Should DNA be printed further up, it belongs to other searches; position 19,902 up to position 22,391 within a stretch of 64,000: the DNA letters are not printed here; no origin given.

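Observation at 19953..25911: TOMM-like RiPP cluster built around a single-polypeptide SagB-dehydrogenase::YcaO fusion, in a CPR-like genome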

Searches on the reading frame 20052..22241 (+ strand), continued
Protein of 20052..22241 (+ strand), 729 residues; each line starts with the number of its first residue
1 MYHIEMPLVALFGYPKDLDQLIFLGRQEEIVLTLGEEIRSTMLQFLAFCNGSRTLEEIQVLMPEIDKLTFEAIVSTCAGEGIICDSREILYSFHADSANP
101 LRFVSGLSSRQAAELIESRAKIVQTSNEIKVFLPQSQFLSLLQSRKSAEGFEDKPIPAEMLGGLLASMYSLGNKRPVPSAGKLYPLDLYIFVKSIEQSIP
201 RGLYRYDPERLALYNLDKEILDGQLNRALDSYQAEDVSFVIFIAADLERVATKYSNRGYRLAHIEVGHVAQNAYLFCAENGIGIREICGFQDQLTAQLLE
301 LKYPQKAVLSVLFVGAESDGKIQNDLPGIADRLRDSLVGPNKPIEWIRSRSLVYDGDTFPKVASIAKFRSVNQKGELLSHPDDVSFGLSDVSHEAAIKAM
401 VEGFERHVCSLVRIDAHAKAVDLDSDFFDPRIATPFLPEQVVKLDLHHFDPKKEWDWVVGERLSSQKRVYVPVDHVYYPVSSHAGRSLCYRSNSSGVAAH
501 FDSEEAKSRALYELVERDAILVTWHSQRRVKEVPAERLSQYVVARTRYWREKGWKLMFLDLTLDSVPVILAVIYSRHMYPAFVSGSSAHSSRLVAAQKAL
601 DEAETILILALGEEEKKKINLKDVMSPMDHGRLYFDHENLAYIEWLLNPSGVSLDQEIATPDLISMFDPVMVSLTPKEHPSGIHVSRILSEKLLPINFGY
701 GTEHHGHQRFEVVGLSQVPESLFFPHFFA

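Call 41: predict_structure(alignment_id=A1)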
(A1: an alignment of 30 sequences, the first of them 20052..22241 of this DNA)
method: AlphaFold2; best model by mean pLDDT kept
length: 729 residues; sequences in the alignment: 30
mean_pLDDT: 90.1   pTM: 0.87
mean pLDDT of the five models: 90.1, 88.1, 84.8, 84.2, 80.4
residues with pLDDT >= 90: 489; 70-90: 216; 50-70: 24; < 50: 0
segments of 3 or more residues with pLDDT < 50: none
pLDDT, mean of each block of 10 residues (from residue 1): 90 88 81 90 94 95 93 93 89 81 66 86 82 89 90 92 95 83 91 93 95 92 92 92 93 85 94 96 90 93 93 91 80 93 92 80 93 84 91 95 95 94 96 90 91 95 96 91 74 88 95 95 93 94 94 96 93 95 95 94 92 85 90 93 92 73 92 90 95 92 88 86 80
secondary structure, 60 per line:
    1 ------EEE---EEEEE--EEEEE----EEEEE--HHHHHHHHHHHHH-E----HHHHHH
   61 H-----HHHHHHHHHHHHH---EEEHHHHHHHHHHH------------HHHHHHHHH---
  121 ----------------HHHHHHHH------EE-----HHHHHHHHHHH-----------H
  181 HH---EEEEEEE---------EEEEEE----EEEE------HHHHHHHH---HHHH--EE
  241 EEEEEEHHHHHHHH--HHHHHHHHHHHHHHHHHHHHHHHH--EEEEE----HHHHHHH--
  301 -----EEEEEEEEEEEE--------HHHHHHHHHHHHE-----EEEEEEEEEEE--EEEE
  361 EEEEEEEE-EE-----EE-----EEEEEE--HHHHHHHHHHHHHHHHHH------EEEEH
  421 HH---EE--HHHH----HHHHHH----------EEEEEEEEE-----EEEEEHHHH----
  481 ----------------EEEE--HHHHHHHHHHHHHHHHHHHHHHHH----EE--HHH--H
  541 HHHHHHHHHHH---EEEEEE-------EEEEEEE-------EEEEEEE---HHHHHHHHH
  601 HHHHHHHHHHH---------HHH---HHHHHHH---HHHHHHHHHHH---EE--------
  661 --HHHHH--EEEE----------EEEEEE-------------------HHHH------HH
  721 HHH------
elements in order (helices of 4 or more, strands of 3 or more residues): E7-9 E13-17 E20-24 E29-33 H36-48 H55-61 H67-79 E83-85 H86-96 H109-117 H137-144 H158-168 E186-192 E202-207 E212-215 H222-229 H233-236 E239-246 H247-254 H257-280 E283-287 H292-298 E306-317 H326-337 E344-354 E357-368 E384-389 H392-409 E416-419 H430-433 H438-443 E454-462 E468-472 H473-476 E497-500 H503-526 H540-551 E555-560 E568-574 E582-588 H592-611 H627-633 H637-647 H663-667 E670-673 E684-689 H709-712 H719-723

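Call 45: fold_search(model_id=the predicted structure, library=pdb)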
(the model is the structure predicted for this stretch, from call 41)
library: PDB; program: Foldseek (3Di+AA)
matches with E <= 10: 493; with E <= 0.001: 236
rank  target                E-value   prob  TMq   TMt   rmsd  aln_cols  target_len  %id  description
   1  4v1v_A                1.8e-23  1.00  0.43  0.42  25.5       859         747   14  Heterocyclase in complex with substrate and Cofactor (released 2015-01-14)
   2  4v1u_B                9.6e-23  1.00  0.44  0.43  25.8       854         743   16  Heterocyclase in complex with substrate and Cofactor (released 2015-01-14)
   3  4v1v_B                2.9e-22  1.00  0.43  0.42  25.3       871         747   15  Heterocyclase in complex with substrate and Cofactor (released 2015-01-14)
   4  4v1t_B                3.2e-22  1.00  0.43  0.42  25.3       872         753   14  Heterocyclase in complex with substrate and Cofactor (released 2015-01-14)
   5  4v1t_A                1.1e-21  1.00  0.44  0.43  25.6       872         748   14  Heterocyclase in complex with substrate and Cofactor (released 2015-01-14)
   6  4v1u_A                1.7e-21  1.00  0.43  0.42  25.5       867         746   14  Heterocyclase in complex with substrate and Cofactor (released 2015-01-14)
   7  4bs9                  1.9e-20  1.00  0.34  0.35  27.2       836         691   14  Structure of the heterocyclase TruD (released 2013-11-06)
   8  7u58_B                5.9e-18  1.00  0.44  0.50   4.7       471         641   17  YcaO-mediated ATP-dependent peptidase activity in ribosomal peptide biosynthesis (released 2022-11-02)
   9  7ly7_B                6.9e-18  1.00  0.31  0.62   7.6       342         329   16  Crystal structure of the elongation module of the bacillamide NRPS, BmdB, in complex with the oxidase BmdC (released 2022-02-02)
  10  7u58_A                1.3e-17  1.00  0.44  0.49   5.1       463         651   17  YcaO-mediated ATP-dependent peptidase activity in ribosomal peptide biosynthesis (released 2022-11-02)
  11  7ly4_A                5.5e-16  1.00  0.31  0.62   7.0       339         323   17  Cryo-EM structure of the elongation module of the bacillamide NRPS, BmdB, in complex with the oxidase, BmdC (released 2022-02-02)
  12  6ci7_D                1.1e-15  1.00  0.37  0.71   5.4       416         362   18  The structure of YcaO from Methanopyrus kandleri bound with AMPPCP and Mg2+ (released 2018-03-21)
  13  6pe3                  1.1e-15  1.00  0.38  0.70   4.2       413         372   18  Structure of YcaO enzyme from Methanocaldococcus jannaschii in complex with ATP (released 2020-01-08)
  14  6ci7_C                1.2e-15  1.00  0.38  0.72   4.9       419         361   18  The structure of YcaO from Methanopyrus kandleri bound with AMPPCP and Mg2+ (released 2018-03-21)
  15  6ci7_F                1.3e-15  1.00  0.38  0.71   5.1       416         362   18  The structure of YcaO from Methanopyrus kandleri bound with AMPPCP and Mg2+ (released 2018-03-21)
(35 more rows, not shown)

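Call 56: find_encoding_contigs(protein=P0001, flank=10000, max_places=2)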
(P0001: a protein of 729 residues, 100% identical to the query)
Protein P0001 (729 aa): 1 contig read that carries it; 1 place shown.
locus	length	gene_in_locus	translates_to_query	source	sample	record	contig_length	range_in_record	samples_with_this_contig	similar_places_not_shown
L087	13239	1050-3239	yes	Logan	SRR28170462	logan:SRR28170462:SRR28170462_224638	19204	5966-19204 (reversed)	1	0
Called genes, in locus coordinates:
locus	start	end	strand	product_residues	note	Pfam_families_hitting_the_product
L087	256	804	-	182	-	-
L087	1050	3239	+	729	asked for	PF00881:Nitroreductase, PF02624:YcaO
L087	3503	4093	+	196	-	-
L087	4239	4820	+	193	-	PF13847:Methyltransf_31 (weak), PF08241:Methyltransf_11 (weak), PF13649:Methyltransf_25 (weak)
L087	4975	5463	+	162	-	PF13302:Acetyltransf_3 (weak), PF13420:Acetyltransf_4 (weak), PF13527:Acetyltransf_9 (weak), PF00583:Acetyltransf_1, PF13673:Acetyltransf_10, PF13508:Acetyltransf_7, PF08445:FR47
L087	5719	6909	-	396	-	PF07690:MFS_1, PF12832:MFS_1_like (weak), PF07690:MFS_1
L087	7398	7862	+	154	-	PF08719:NADAR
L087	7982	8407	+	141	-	-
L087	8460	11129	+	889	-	PF00690:Cation_ATPase_N, PF00122:E1-E2_ATPase, PF13246:Cation_ATPase, PF00702:Hydrolase, PF00689:Cation_ATPase_C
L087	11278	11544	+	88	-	-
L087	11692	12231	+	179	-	-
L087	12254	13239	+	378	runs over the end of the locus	-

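Call 59: find_encoding_contigs(protein=P0033, flank=6000, max_places=2)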
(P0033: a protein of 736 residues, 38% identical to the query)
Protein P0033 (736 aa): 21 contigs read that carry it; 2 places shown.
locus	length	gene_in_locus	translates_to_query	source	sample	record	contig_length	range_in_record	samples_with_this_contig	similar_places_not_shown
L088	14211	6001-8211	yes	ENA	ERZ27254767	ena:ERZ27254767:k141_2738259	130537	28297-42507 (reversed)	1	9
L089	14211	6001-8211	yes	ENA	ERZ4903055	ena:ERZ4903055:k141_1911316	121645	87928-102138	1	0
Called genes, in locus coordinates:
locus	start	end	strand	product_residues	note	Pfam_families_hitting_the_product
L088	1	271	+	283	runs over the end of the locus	-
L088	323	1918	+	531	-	-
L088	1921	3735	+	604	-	-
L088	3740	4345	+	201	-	-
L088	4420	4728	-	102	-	-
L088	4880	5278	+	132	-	-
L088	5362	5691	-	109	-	-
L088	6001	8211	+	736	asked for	PF00881:Nitroreductase, PF02624:YcaO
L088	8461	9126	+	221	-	PF10026:DUF2268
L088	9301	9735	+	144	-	PF12666:PrgI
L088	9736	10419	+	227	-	PF26593:TraC-like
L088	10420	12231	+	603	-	PF19044:P-loop_TraG, PF01935:DUF87 (weak), PF12846:AAA_10 (faint)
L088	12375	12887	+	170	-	-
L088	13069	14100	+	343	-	-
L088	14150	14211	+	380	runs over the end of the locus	PF18895:T4SS_pilin (weak)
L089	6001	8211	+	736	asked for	PF00881:Nitroreductase, PF02624:YcaO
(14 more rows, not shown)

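Call 60: find_encoding_contigs(protein=P0058, flank=6000, max_places=1)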
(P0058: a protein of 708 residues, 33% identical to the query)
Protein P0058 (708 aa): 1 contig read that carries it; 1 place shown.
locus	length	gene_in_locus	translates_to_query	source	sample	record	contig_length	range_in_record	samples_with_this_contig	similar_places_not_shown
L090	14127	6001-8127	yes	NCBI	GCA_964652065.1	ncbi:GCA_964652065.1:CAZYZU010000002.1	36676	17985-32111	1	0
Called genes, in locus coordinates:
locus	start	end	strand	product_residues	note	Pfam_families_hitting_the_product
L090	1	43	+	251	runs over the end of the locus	PF01966:HD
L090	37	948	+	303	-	PF00133:tRNA-synt_1, PF09334:tRNA-synt_1g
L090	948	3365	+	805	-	PF00133:tRNA-synt_1, PF01406:tRNA-synt_1e (faint), PF09334:tRNA-synt_1g, PF13603:tRNA-synt_1_2 (weak), PF08264:Anticodon_1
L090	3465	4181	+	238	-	-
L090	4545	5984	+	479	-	PF13328:HD_4, PF01966:HD, PF04607:RelA_SpoT, PF02824:TGS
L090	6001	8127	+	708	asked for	PF00881:Nitroreductase, PF02624:YcaO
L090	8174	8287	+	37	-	-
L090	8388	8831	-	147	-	PF12844:HTH_19, PF13560:HTH_31 (faint), PF15731:MqsA_antitoxin (faint), PF01381:HTH_3, PF13443:HTH_26 (faint), PF12844:HTH_19, PF01381:HTH_3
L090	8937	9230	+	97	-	-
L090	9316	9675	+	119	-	-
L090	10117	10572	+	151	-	-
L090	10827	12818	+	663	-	PF00239:Resolvase (weak), PF07508:Recombinase, PF13408:Zn_ribbon_recom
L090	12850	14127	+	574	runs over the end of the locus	PF00133:tRNA-synt_1, PF09334:tRNA-synt_1g, PF00133:tRNA-synt_1, PF08264:Anticodon_1, PF10458:Val_tRNA-synt_C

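Call 63: search_solved_structures(query=window:20052-22241:+, max_evalue=0.001, show_alignments=3)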
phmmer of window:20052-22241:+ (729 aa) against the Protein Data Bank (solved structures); distinct sequences matched with E-value up to 0.001: 10.
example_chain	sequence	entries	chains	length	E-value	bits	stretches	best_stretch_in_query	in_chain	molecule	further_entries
3eo7_A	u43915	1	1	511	9.7e-18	67.1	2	163-316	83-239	Putative Nitroreductase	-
7u58_A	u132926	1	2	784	5.7e-10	41.4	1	448-617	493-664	MusD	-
6gos_C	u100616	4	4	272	1.4e-09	40.1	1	173-321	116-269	Microcin B17-processing protein McbC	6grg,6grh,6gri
4bs9_A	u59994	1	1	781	1.5e-08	36.7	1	448-606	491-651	TRUD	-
6pe3_A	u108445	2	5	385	3.6e-08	35.4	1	413-603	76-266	Uncharacterized protein MJ1094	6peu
4v1t_A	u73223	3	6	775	1.1e-07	33.9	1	448-606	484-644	LYND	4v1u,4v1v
7ly5_B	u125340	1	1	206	2e-07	33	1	140-321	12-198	BmdC, oxidase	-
7ly4_A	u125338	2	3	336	3.5e-07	32.2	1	130-321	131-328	BmdC, Oxidase | BmdC, NRPS oxidase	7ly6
7ly7_B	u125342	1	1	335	3.6e-07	32.1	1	130-320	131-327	BmdC, Oxidase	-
3hj9_A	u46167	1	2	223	5.6e-07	31.5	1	139-310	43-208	Oxidoreductase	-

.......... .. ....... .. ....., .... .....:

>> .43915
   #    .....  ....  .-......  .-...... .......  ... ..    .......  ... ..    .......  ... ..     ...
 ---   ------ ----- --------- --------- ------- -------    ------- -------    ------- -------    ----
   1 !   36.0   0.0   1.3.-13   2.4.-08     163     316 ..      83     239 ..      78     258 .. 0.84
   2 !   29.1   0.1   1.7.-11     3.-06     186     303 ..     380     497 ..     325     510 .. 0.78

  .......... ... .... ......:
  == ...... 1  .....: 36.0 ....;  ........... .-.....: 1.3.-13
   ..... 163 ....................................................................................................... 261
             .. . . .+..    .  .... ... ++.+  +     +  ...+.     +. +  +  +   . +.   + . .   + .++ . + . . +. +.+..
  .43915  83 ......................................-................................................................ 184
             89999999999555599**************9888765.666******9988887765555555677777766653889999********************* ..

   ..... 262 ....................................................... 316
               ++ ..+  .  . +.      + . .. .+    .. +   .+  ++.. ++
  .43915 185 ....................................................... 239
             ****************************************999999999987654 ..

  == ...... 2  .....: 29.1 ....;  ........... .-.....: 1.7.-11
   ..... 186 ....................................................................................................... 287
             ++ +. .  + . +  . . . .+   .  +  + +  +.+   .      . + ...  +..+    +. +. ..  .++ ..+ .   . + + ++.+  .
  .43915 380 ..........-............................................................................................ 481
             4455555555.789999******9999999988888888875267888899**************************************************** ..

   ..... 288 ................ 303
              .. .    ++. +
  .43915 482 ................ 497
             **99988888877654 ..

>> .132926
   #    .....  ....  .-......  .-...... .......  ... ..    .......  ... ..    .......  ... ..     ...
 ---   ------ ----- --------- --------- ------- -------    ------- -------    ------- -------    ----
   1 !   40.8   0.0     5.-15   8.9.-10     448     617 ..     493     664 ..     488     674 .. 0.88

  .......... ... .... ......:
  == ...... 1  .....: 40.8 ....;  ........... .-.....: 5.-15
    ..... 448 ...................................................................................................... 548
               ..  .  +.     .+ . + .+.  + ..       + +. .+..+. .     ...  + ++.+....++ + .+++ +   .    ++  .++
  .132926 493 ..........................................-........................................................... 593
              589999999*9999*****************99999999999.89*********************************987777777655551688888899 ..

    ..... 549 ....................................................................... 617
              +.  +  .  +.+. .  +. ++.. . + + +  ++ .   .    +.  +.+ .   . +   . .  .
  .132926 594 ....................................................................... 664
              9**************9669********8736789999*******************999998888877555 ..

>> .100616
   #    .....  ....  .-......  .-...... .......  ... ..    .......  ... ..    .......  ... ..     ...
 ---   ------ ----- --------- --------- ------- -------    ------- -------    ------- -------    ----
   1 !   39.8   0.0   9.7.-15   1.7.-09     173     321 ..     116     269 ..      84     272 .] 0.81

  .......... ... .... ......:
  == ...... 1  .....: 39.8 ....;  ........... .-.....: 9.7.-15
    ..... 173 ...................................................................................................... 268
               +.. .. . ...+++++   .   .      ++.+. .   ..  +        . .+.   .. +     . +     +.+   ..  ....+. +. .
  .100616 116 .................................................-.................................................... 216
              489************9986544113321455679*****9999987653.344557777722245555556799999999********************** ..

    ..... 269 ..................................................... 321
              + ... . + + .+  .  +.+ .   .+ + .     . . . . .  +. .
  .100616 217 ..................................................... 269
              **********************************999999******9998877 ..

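Call 82: search_protein_representatives(alignment_id=A1)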
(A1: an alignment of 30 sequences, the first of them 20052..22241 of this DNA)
Query: 30 sequences, 730 profile positions. Proteins with E-value up to 0.001 (for the whole library): 30862; up to 1e-10: 19469; up to 1e-30: 3526. The best 150 are listed.
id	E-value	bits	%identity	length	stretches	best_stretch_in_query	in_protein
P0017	2.7e-282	954.7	-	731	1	1-730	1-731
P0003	3.1e-281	951.2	-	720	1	9-730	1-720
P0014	2.1e-278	941.9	-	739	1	1-730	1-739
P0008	4.0e-271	917.8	-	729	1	1-730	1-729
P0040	2.2e-268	908.8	-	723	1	4-730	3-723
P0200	8.8e-264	893.5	-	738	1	1-730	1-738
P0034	2.0e-263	892.3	-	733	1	9-730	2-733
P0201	2.8e-261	885.3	-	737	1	5-730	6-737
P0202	8.2e-252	854.0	-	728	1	3-730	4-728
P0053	6.5e-249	844.4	-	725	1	1-730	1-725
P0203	1.6e-244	829.8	-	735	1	1-730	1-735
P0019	1.2e-243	827.0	-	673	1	60-730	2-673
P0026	2.3e-243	826.0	-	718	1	1-730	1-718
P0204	7.3e-243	824.4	-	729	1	4-730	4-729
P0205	1.7e-241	819.9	-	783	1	1-730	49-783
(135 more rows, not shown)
